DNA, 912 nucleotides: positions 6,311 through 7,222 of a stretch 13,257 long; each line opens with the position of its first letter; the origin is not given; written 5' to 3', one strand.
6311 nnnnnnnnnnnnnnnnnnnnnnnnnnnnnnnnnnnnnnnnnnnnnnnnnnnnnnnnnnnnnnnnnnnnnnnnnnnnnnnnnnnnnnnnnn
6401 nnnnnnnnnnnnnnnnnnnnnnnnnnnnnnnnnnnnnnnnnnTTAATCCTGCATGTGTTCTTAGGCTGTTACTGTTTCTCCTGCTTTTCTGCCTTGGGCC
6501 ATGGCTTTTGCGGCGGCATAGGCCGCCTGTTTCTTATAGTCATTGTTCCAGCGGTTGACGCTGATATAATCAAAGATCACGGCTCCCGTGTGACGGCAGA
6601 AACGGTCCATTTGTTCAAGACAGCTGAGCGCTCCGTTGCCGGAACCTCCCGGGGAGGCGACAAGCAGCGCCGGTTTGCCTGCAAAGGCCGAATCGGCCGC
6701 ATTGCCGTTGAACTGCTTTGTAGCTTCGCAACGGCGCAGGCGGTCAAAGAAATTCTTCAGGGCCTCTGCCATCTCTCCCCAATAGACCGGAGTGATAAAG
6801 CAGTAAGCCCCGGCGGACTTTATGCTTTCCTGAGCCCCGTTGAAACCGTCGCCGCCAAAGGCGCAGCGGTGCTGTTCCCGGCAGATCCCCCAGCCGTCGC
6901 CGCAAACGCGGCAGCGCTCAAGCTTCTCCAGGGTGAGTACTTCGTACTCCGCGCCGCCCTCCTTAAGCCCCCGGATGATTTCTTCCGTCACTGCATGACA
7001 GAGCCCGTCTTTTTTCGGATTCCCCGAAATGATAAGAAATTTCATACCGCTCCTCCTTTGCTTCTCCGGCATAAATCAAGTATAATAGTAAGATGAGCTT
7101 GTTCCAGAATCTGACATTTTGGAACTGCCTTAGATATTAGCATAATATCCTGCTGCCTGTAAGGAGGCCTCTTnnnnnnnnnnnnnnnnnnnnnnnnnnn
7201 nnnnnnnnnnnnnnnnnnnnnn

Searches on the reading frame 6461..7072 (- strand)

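Call 6: search_protein_families(library=pfam, proteins=[window:6461-7072:-])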
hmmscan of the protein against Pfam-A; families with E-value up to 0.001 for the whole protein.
window:6461-7072:- (203 aa): 2 families
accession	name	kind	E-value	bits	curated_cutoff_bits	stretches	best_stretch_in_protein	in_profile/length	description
PF03358.20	FMN_red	-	1.1e-21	77.5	24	1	10-167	1-140/152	NADPH-dependent FMN reductase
PF02525.22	Flavodoxin_2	-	2e-15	57.5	27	1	10-190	1-192/198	Flavodoxin-like fold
